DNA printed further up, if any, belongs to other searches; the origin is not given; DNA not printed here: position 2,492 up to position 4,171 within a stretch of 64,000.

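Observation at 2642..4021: Stand-alone gldM-like gene among T9SS cargo genes, with no gldK, gldL or gldN nearby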

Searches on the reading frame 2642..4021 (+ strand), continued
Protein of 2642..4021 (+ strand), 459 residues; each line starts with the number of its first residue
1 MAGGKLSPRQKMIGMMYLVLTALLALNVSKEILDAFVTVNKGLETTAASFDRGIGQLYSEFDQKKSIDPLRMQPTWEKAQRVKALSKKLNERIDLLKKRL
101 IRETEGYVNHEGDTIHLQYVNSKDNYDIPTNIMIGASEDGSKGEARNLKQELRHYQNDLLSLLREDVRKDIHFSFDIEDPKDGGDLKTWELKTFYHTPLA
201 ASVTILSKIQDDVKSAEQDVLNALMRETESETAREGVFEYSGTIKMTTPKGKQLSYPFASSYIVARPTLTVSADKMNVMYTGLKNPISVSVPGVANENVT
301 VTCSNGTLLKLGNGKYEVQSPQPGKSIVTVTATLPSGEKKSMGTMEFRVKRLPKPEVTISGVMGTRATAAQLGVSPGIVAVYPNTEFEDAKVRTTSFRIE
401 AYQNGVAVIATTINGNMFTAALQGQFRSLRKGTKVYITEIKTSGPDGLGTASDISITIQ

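Call 43: list_cluster_members(proteins=[P0001, P0002])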
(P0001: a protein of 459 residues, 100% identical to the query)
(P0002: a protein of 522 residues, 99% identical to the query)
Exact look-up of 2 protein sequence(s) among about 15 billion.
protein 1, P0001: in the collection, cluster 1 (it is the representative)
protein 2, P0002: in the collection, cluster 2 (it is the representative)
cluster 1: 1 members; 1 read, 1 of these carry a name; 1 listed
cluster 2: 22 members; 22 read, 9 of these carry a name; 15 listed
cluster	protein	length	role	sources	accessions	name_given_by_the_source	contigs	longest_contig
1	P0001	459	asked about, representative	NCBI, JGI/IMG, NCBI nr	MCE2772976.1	MAG: hypothetical protein LW750_06015 [Bacteroidetes bacterium] | hypothetical protein [Bacteroidota bacterium]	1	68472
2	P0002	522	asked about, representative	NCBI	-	-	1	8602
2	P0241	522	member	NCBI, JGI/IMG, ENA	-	gliding motility-associated protein GldM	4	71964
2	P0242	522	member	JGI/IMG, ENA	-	gliding motility-associated protein GldM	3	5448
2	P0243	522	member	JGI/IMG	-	gliding motility-associated protein GldM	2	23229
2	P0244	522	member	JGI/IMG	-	gliding motility-associated protein GldM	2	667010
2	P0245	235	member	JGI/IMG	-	gliding motility-associated protein GldM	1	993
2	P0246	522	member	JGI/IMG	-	gliding motility-associated protein GldM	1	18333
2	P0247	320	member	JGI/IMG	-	gliding motility-associated protein GldM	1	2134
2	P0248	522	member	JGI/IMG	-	gliding motility-associated protein GldM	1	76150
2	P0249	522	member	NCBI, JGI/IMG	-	gliding motility-associated protein GldM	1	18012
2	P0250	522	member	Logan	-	-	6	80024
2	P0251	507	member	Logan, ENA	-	-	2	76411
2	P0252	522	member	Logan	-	-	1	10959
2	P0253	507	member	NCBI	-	-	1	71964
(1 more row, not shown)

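Call 45: search_protein_families(library=ncbifam, proteins=[P0002, P0044, P0057, L011:10001-11599:+, L064:10001-11632:+, L058:10001-11596:+, L054:10001-11578:+, L072:10001-11533:+, L092:10001-11680:+, L092:16515-18143:+], max_evalue=1e-10)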
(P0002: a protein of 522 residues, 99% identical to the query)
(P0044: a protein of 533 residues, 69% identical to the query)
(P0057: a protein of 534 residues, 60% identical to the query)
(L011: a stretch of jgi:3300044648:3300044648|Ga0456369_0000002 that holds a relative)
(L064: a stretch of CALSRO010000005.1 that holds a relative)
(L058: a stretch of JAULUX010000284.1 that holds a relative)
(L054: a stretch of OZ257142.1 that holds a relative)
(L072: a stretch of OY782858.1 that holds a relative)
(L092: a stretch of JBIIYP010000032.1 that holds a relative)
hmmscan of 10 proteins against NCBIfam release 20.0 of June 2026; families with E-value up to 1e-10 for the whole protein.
P0002 (522 aa): 1 family
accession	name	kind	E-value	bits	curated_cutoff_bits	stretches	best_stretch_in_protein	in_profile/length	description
TIGR03517.2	GldM_gliding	equivalog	6.8e-106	355.1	180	1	1-510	1-511/524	type IX secretion system motor protein PorM/GldM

P0044 (533 aa): 1 family
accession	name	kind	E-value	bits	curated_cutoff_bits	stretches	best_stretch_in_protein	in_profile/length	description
TIGR03517.2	GldM_gliding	equivalog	1.4e-99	334.2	180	1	1-526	1-517/524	type IX secretion system motor protein PorM/GldM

P0057 (534 aa): 1 family
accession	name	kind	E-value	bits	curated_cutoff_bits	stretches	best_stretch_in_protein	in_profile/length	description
TIGR03517.2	GldM_gliding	equivalog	1.3e-93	314.6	180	1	1-524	1-514/524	type IX secretion system motor protein PorM/GldM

L011:10001-11599:+ (532 aa): 1 family
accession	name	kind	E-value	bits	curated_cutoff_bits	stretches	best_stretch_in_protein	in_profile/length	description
TIGR03517.2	GldM_gliding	equivalog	4.3e-98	329.4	180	1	1-531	1-523/524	type IX secretion system motor protein PorM/GldM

L064:10001-11632:+ (543 aa): 1 family
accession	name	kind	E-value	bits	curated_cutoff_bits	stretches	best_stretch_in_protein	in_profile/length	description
TIGR03517.2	GldM_gliding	equivalog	1.2e-101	341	180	1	1-543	1-524/524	type IX secretion system motor protein PorM/GldM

L058:10001-11596:+ (531 aa): 1 family
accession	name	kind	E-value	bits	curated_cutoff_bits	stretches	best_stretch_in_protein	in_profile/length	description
TIGR03517.2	GldM_gliding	equivalog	3.2e-115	385.9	180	1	1-528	1-521/524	type IX secretion system motor protein PorM/GldM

L054:10001-11578:+ (525 aa): 1 family
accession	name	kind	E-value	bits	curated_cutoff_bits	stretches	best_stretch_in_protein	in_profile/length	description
TIGR03517.2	GldM_gliding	equivalog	1.3e-102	344.3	180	1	1-519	1-517/524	type IX secretion system motor protein PorM/GldM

L072:10001-11533:+ (510 aa): 1 family
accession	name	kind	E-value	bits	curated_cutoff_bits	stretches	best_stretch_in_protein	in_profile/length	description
TIGR03517.2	GldM_gliding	equivalog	2.1e-115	386.5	180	1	9-503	6-517/524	type IX secretion system motor protein PorM/GldM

L092:10001-11680:+ (559 aa): 1 family
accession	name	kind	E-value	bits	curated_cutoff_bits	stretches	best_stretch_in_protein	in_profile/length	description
TIGR03517.2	GldM_gliding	equivalog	1.5e-97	327.6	180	2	1-298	1-273/524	type IX secretion system motor protein PorM/GldM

L092:16515-18143:+ (542 aa): 1 family
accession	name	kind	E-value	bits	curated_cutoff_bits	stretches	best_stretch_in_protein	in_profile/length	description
TIGR03517.2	GldM_gliding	equivalog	4.6e-99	332.6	180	1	1-530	1-517/524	type IX secretion system motor protein PorM/GldM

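Call 48: list_cluster_members(proteins=[P0224, P0055, P0061, P0041, P0045, P0049, P0064, P0140, P0150, P0213])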
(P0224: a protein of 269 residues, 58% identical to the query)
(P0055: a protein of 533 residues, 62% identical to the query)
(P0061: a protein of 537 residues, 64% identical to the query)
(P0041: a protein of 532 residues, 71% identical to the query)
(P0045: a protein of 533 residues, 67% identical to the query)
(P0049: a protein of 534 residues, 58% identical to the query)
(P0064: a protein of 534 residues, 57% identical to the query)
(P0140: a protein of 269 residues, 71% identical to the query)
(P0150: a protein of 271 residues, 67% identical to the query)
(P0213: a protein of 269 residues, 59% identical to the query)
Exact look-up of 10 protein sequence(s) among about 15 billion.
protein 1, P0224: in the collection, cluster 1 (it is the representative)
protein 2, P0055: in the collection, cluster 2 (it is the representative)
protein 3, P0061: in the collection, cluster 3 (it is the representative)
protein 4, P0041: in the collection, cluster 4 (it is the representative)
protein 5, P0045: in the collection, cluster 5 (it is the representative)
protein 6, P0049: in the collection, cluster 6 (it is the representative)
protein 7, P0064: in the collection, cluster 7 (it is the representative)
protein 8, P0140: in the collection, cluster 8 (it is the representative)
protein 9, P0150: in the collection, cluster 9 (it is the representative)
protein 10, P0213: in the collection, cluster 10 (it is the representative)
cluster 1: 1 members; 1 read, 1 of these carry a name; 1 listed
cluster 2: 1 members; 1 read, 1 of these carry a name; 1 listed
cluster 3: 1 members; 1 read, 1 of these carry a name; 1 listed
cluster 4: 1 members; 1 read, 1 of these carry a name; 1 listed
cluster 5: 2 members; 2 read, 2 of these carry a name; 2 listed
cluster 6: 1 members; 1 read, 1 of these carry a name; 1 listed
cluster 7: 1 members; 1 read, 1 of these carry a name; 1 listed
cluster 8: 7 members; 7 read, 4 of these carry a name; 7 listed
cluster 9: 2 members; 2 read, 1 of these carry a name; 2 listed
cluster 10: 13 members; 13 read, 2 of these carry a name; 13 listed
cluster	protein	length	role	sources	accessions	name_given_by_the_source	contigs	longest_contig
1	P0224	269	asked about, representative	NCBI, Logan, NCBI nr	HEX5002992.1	MAG TPA: gliding motility protein GldL [Bacteroidia bacterium] | gliding motility protein GldL [Bacteroidia bacterium]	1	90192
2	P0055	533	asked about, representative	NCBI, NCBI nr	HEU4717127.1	MAG TPA: gliding motility protein GldM [Bacteroidia bacterium] | gliding motility protein GldM [Bacteroidia bacterium]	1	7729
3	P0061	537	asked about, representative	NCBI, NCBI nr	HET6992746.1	MAG TPA: gliding motility protein GldM [Bacteroidia bacterium] | gliding motility protein GldM [Bacteroidia bacterium]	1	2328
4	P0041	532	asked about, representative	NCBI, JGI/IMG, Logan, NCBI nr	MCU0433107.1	MAG: gliding motility protein GldM [Bacteroidia bacterium] | gliding motility-associated protein GldM | gliding motility protein GldM [Bacteroidia bacterium]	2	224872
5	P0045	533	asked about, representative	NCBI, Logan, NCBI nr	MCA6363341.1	MAG: gliding motility protein GldM [Bacteroidetes bacterium] | gliding motility protein GldM [Bacteroidota bacterium]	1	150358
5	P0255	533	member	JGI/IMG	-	gliding motility-associated protein GldM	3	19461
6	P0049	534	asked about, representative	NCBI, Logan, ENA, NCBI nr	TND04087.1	MAG: gliding motility-associated protein GldM [Bacteroidetes bacterium] | MAG: gliding motility-associated protein GldM [Bacteroidota bacterium]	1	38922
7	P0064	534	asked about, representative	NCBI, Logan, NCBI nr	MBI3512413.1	MAG: gliding motility protein GldM [Bacteroidetes bacterium] | gliding motility protein GldM [Bacteroidota bacterium]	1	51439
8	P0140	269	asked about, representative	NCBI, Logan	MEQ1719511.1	MAG: gliding motility protein GldL [Nitrosomonas sp.]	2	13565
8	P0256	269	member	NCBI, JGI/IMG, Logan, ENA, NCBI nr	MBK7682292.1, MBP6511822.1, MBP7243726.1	MAG: gliding motility protein GldL [Bacteroidia bacterium] | gliding motility-associated protein GldL | gliding motility protein GldL [Bacteroidota bacterium]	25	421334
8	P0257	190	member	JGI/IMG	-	gliding motility-associated protein GldL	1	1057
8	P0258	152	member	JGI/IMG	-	gliding motility-associated protein GldL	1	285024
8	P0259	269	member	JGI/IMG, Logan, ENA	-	-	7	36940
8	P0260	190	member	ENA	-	-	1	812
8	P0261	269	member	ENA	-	-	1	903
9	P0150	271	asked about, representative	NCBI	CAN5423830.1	gliding motility protein GldL [soil metagenome]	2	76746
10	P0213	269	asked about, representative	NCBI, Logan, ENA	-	-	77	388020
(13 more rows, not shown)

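Call 50: find_encoding_contigs(protein=P0213, flank=10000, max_places=4)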
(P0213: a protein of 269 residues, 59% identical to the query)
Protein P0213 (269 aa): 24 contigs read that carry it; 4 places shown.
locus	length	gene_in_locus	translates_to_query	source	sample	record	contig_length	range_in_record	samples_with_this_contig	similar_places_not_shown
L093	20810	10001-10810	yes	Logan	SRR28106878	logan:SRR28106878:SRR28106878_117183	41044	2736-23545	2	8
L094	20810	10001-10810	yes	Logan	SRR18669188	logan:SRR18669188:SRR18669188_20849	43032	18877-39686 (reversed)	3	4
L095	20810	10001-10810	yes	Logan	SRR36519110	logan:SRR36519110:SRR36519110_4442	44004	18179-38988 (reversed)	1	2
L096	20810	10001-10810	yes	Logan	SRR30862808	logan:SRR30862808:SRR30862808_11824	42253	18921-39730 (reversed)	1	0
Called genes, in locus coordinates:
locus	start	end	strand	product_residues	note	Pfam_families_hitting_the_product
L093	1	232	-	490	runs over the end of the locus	-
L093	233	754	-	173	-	PF04390:LptE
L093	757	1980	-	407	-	PF00158:Sigma54_activat, PF14532:Sigma54_activ_2, PF25601:AAA_lid_14, PF02954:HTH_8, PF18024:HTH_50 (weak)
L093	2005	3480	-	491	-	PF00919:UPF0004, PF04055:Radical_SAM, PF01938:TRAM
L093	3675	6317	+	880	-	PF01751:Toprim, PF01131:Topoisom_bac, PF13368:Toprim_C_rpt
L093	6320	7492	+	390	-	PF00491:Arginase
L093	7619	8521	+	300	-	PF11751:PorP_SprF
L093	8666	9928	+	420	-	PF03781:FGE-sulfatase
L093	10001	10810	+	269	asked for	PF22827:GldL_N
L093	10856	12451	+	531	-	PF12081:GldM_1st, PF21601:GldM_2nd, PF21602:GldM_3rd, PF12080:GldM_4th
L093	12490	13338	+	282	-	PF19841:GldN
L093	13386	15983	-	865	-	PF01411:tRNA-synt_2c, PF07973:tRNA_SAD, PF02272:DHHA1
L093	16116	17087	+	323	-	PF01551:Peptidase_M23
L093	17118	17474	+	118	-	PF00376:MerR (weak), PF13411:MerR_1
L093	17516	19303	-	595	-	PF00009:GTP_EFTU, PF03144:GTP_EFTU_D2, PF14492:EFG_III (weak), PF00679:EFG_C, PF06421:LepA_C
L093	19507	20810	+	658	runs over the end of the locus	PF09699:Paired_CXXCH_1 (faint), PF14522:Cytochrome_C7 (faint), PF23914:TPR_CcmH_CycH (faint), PF00515:TPR_1 (faint), PF07719:TPR_2 (faint), PF13174:TPR_6 (faint), PF25062:ARM_TT21_N (weak), PF14559:TPR_19 (weak), +5 more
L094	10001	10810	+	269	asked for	PF22827:GldL_N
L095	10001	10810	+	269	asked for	PF22827:GldL_N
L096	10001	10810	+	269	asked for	PF22827:GldL_N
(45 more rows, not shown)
